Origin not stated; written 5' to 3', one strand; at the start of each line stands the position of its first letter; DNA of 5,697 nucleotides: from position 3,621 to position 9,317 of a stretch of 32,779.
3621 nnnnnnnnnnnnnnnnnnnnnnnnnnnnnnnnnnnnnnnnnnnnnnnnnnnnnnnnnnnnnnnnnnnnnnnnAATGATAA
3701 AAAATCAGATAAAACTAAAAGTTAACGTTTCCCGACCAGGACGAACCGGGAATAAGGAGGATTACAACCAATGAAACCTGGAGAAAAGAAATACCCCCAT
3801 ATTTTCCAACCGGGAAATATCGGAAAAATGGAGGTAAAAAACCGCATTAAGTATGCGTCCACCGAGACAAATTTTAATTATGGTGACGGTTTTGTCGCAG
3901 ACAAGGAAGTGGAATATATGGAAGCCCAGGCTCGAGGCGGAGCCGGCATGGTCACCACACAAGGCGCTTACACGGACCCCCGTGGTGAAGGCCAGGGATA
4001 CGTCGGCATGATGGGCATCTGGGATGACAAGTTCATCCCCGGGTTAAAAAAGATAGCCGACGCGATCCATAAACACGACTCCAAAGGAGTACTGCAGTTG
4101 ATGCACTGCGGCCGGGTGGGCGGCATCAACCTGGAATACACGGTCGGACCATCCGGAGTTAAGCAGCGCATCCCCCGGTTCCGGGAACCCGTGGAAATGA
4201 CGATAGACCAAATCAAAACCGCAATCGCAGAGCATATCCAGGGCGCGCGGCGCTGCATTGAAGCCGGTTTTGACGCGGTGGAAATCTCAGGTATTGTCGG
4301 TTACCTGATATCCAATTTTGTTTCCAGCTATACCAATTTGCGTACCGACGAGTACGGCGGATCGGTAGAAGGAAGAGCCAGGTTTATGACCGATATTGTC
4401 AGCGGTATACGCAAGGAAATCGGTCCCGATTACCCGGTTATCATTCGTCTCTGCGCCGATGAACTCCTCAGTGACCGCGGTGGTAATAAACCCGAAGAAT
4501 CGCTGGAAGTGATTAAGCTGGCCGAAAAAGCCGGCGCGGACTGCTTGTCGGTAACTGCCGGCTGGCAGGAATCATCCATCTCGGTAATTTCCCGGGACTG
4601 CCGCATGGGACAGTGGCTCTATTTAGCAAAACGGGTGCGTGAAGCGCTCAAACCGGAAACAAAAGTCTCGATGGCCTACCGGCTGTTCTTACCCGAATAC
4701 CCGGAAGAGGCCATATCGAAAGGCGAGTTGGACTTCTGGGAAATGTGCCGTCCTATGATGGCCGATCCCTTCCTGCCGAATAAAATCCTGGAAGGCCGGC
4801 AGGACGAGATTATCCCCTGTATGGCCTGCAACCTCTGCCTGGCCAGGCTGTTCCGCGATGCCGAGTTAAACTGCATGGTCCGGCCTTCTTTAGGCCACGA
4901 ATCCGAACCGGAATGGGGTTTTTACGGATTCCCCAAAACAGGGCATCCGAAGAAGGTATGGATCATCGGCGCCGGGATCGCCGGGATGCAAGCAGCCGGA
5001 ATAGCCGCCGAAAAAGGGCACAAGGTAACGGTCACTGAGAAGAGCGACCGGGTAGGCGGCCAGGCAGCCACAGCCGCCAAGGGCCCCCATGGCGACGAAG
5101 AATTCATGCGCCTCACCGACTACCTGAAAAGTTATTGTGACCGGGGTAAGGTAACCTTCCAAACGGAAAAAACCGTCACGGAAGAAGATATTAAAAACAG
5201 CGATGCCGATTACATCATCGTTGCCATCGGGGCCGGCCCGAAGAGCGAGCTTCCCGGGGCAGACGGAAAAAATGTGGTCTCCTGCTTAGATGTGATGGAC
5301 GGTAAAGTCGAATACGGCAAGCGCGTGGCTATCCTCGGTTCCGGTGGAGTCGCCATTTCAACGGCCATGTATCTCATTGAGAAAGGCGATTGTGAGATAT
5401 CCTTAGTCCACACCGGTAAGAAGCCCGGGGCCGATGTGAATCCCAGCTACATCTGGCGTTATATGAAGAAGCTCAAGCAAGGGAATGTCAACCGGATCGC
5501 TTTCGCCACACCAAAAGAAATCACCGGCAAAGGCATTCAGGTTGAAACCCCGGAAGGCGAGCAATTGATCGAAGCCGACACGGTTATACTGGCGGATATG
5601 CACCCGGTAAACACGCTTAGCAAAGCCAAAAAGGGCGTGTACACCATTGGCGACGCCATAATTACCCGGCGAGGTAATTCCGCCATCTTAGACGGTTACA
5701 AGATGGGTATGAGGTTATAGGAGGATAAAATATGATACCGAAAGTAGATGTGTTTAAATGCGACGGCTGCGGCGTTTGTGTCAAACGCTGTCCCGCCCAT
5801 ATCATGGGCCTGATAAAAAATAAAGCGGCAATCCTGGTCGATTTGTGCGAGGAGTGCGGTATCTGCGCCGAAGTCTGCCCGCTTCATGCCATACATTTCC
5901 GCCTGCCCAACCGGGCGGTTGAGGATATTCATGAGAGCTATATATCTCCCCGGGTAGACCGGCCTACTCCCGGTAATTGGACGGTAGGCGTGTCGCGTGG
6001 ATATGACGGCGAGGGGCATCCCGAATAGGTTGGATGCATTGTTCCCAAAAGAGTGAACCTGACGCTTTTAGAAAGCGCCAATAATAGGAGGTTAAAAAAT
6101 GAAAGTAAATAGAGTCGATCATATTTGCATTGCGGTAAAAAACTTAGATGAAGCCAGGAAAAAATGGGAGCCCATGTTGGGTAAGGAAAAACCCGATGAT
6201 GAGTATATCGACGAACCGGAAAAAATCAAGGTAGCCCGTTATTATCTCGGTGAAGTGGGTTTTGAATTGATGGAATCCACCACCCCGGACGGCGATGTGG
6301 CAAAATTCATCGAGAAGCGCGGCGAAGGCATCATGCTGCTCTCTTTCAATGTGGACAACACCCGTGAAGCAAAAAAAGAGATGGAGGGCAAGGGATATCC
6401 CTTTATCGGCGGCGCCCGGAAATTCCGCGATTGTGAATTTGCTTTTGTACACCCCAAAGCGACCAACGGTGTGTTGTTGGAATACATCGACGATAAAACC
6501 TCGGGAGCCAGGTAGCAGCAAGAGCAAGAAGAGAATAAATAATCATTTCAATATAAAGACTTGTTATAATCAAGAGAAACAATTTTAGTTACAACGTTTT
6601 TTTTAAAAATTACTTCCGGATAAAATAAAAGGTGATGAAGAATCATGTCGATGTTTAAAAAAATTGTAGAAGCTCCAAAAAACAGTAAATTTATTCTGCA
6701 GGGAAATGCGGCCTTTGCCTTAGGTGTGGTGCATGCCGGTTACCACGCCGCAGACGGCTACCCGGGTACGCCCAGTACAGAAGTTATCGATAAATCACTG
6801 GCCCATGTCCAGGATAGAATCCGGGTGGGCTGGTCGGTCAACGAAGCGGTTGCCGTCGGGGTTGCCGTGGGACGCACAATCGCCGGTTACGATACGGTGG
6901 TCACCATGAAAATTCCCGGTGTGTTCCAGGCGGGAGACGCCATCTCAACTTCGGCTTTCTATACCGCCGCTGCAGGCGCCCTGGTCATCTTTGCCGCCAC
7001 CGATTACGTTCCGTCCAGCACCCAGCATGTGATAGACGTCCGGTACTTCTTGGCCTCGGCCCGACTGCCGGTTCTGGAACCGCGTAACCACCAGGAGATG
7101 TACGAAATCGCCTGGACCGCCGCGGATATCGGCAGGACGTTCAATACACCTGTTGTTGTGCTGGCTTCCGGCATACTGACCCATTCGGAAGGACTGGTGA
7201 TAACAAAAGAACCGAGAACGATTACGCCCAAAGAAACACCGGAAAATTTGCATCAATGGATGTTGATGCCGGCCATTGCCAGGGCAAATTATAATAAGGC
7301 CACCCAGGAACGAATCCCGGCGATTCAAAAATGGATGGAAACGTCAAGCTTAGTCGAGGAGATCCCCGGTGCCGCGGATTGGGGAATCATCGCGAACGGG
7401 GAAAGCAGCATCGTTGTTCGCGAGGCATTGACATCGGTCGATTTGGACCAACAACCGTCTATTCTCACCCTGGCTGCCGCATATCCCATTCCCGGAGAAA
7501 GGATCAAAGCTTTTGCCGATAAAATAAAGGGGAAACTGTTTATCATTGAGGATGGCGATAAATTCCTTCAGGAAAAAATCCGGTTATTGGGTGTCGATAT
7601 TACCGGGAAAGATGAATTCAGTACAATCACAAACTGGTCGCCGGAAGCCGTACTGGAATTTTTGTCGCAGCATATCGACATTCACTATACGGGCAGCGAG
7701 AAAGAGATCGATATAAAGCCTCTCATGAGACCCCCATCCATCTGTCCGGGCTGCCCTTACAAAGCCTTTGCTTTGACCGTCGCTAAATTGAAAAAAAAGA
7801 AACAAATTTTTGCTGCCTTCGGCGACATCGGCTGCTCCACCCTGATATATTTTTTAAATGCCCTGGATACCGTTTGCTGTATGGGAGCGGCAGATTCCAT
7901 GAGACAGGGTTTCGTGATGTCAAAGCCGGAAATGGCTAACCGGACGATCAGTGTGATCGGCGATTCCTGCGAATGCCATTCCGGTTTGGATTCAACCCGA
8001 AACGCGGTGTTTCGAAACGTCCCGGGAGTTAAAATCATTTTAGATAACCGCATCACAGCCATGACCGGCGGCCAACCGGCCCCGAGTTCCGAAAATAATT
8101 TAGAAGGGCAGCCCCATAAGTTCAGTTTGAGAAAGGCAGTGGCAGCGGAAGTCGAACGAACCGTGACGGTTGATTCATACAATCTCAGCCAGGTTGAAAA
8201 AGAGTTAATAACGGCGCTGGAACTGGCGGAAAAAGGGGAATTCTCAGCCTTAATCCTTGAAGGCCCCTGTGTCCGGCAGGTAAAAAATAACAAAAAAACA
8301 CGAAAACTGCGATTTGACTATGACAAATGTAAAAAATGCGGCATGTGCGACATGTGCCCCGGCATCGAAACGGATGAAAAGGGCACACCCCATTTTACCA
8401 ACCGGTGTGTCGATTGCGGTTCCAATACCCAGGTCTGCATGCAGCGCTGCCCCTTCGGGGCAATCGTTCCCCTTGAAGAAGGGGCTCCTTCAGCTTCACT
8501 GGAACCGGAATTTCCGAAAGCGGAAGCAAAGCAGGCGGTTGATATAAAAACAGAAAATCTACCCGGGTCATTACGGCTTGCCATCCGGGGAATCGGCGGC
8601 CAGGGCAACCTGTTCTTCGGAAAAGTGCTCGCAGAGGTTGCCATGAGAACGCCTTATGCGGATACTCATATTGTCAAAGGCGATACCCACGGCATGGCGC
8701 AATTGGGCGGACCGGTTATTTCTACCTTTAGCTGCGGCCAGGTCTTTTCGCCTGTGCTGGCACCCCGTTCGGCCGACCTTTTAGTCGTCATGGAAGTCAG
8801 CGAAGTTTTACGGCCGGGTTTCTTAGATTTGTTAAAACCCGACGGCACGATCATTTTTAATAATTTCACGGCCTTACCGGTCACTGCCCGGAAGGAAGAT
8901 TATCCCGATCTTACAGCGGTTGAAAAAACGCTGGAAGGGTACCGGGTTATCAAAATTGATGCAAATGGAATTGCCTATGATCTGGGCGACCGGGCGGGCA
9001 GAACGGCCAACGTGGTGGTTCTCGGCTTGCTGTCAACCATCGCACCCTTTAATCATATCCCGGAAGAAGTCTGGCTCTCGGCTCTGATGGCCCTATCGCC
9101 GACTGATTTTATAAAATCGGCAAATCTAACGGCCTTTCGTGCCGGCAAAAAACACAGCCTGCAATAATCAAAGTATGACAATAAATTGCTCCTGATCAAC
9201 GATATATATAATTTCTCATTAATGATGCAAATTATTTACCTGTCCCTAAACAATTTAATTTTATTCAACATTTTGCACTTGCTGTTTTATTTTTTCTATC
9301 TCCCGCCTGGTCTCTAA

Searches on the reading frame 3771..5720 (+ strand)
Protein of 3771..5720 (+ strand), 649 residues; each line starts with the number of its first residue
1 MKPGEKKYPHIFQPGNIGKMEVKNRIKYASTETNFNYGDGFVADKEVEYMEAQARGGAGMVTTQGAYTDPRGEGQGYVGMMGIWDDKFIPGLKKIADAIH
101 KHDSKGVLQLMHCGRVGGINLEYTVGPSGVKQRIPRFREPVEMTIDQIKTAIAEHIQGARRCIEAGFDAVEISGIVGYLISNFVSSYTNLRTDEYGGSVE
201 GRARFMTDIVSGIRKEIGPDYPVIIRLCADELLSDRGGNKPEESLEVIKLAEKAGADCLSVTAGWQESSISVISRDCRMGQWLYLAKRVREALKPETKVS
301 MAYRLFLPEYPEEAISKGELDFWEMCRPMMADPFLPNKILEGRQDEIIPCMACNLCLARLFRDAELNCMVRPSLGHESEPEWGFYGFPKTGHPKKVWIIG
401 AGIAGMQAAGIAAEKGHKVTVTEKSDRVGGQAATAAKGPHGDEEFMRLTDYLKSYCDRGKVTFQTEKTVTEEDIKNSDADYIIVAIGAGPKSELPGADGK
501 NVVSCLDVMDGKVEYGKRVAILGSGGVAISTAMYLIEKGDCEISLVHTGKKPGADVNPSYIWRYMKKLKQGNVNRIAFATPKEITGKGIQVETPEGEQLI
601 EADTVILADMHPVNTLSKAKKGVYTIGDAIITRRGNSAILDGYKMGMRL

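Call 64: search_protein_families(library=pfam, proteins=[window:3771-5720:+], max_evalue=0.0001)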
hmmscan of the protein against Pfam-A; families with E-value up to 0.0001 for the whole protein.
window:3771-5720:+ (649 aa): 10 families
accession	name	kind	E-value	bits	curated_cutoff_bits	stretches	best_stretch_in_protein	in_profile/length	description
PF00724.26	Oxidored_FMN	-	3.7e-59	201.1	27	1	11-346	2-342/342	NADH:flavin oxidoreductase / NADH oxidase family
PF07992.20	Pyr_redox_2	-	1.7e-21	77.4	26.1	1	395-609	2-235/291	Pyridine nucleotide-disulphide oxidoreductase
PF00070.33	Pyr_redox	-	6.1e-11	43.1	22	0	395-429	1-35/82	Pyridine nucleotide-disulphide oxidoreductase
PF13450.12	NAD_binding_8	-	1.3e-09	38.6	21.9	1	398-437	1-40/68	NAD(P)-binding Rossmann-like domain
PF13738.12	Pyr_redox_3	-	2.4e-08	34.1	30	1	469-608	115-264/305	Pyridine nucleotide-disulphide oxidoreductase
PF12831.13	FAD_oxidored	-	2e-07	31.1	27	1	396-439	2-45/416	FAD dependent oxidoreductase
PF01266.30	DAO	-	8.4e-07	29.3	27.9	0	396-436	2-43/353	FAD dependent oxidoreductase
PF01262.27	AlaDh_PNT_C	-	2.9e-06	27.3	23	1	392-432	27-67/214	Alanine dehydrogenase/PNT, C-terminal domain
PF00890.30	FAD_binding_2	-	2.1e-05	24.4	20.4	1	397-435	3-41/414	FAD binding domain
PF03486.20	HI0933_like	-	0.0001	22.3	50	1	395-440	2-47/244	HI0933-like protein Rossmann domain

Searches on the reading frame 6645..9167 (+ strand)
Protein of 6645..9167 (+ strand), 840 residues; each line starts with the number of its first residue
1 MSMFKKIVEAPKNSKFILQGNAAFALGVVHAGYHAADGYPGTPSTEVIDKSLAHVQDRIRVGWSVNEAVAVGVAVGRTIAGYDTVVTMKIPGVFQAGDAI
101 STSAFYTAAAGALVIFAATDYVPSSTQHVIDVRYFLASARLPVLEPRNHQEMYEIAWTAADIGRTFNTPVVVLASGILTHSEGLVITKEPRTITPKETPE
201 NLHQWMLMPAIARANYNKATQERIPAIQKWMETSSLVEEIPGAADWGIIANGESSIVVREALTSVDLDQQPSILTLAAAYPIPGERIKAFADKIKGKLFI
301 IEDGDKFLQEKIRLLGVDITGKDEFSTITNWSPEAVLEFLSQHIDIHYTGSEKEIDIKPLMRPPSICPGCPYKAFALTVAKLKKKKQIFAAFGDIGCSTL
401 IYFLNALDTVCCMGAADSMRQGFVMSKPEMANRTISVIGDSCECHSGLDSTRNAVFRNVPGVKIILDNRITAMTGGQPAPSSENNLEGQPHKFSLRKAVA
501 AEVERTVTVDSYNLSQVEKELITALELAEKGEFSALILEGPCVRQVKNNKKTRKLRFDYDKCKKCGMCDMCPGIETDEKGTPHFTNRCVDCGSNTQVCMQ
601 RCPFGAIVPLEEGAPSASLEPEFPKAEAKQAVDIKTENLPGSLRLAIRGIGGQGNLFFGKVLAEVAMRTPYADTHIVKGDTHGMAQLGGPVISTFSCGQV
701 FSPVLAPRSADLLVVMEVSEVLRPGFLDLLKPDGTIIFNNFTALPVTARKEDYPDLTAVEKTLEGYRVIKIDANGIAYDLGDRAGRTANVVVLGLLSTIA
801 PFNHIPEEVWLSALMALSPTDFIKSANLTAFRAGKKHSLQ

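Call 64: search_protein_families(library=pfam, proteins=[window:6645-9167:+], max_evalue=0.0001)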
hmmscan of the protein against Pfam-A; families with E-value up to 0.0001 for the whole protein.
window:6645-9167:+ (840 aa): 3 families
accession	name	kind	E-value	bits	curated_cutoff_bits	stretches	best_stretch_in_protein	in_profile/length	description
PF01558.24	POR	-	7.2e-26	91.8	27.4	1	651-834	1-171/173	Pyruvate ferredoxin/flavodoxin oxidoreductase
PF02775.26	TPP_enzyme_C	-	8.3e-10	39.1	21.9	1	395-528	2-142/151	Thiamine pyrophosphate enzyme, C-terminal TPP binding domain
PF01855.24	POR_N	-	1e-07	32.4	27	1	28-200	3-184/231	Pyruvate flavodoxin/ferredoxin oxidoreductase, thiamine diP-bdg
